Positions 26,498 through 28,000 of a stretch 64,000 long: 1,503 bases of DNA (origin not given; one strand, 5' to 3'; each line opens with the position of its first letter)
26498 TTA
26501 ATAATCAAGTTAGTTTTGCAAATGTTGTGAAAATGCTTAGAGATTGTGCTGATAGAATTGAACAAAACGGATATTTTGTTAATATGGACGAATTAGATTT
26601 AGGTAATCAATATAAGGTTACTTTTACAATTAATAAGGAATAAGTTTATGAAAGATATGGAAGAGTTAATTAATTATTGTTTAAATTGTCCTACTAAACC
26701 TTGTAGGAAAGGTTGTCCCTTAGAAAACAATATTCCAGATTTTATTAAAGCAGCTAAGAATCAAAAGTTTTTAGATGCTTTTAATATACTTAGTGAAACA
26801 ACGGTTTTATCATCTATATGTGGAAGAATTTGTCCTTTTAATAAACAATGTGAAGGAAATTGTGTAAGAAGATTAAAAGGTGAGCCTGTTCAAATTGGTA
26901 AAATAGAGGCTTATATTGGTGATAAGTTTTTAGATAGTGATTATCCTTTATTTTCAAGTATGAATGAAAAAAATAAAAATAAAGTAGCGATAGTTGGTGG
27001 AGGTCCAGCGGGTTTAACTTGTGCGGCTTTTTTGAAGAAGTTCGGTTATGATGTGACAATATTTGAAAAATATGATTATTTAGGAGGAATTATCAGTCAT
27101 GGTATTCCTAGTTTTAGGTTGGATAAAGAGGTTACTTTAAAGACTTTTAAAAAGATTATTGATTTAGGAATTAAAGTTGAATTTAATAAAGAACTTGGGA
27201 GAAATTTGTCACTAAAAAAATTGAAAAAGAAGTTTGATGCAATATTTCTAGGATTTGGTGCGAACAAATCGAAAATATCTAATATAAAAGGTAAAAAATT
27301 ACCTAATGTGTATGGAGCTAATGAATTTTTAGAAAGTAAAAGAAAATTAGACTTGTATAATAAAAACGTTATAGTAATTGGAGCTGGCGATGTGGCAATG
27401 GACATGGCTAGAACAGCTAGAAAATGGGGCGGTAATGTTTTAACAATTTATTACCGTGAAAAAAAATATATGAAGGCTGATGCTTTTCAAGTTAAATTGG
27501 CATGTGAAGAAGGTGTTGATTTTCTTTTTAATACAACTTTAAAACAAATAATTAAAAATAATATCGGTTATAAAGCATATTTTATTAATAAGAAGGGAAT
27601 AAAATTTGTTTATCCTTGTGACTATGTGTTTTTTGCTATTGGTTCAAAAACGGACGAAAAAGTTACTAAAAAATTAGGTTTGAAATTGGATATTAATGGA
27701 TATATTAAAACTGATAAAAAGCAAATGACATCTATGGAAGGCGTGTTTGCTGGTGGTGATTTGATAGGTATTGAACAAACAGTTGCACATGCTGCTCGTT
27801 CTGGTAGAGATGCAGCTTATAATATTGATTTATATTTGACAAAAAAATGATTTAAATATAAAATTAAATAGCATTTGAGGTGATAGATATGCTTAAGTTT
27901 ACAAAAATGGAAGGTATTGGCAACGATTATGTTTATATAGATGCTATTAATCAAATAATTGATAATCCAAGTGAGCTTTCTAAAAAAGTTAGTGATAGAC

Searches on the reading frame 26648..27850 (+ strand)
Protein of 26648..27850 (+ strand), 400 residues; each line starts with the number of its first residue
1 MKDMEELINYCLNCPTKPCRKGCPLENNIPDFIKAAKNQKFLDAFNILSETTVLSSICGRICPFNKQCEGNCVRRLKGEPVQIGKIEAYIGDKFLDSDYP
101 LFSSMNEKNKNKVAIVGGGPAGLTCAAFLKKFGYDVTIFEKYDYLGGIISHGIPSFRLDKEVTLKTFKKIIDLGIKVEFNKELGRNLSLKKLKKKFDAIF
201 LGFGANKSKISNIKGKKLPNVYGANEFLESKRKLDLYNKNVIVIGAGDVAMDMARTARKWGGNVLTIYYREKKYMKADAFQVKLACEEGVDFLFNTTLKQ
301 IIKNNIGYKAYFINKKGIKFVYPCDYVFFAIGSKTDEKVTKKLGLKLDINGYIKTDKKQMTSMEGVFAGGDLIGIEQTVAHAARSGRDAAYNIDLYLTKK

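Call 11: search_protein_families(library=pfam, proteins=[window:26648-27850:+])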
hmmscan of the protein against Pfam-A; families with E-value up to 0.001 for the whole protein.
window:26648-27850:+ (400 aa): 17 families
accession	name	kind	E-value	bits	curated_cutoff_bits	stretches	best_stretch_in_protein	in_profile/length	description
PF07992.20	Pyr_redox_2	-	1.1e-40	140.3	26.1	1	112-386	2-291/291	Pyridine nucleotide-disulphide oxidoreductase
PF14691.11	Fer4_20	-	6.9e-29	100.4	25.8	1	10-96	23-110/113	Dihydroprymidine dehydrogenase domain II, 4Fe-4S cluster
PF00070.33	Pyr_redox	-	6.8e-16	59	22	2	240-305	1-70/82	Pyridine nucleotide-disulphide oxidoreductase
PF13738.12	Pyr_redox_3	-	2e-15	57.2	30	2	209-370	139-305/305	Pyridine nucleotide-disulphide oxidoreductase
PF13450.12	NAD_binding_8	-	1.8e-10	41.4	21.9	1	115-150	1-36/68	NAD(P)-binding Rossmann-like domain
PF01266.30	DAO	-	1.5e-08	35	27.9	1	112-147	1-37/353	FAD dependent oxidoreductase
PF02826.25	2-Hacid_dh_C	-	6.3e-07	29.4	25.1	0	230-281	28-79/178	D-isomer specific 2-hydroxyacid dehydrogenase, NAD binding domain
PF01262.27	AlaDh_PNT_C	-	7.6e-07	29.2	23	0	100-141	18-59/214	Alanine dehydrogenase/PNT, C-terminal domain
PF12831.13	FAD_oxidored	-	1e-06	28.8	27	1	113-154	2-43/416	FAD dependent oxidoreductase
PF03486.20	HI0933_like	-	1.2e-06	28.7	50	1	112-146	2-36/244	HI0933-like protein Rossmann domain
PF01494.25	FAD_binding_3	-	2.5e-06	27.4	22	1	112-143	3-34/349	FAD binding domain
PF01946.23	Thi4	-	1.1e-05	25.3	26.2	1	103-153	10-61/235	Thi4 family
PF00890.30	FAD_binding_2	-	1.1e-05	25.3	20.4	1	113-147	2-36/414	FAD binding domain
PF13241.12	NAD_binding_7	-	2.2e-05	25.4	22.1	0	234-267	3-36/104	Putative NAD(P)-binding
PF01593.30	Amino_oxidase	-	3.6e-05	23.7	19.8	0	121-147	2-28/443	Flavin containing amine oxidoreductase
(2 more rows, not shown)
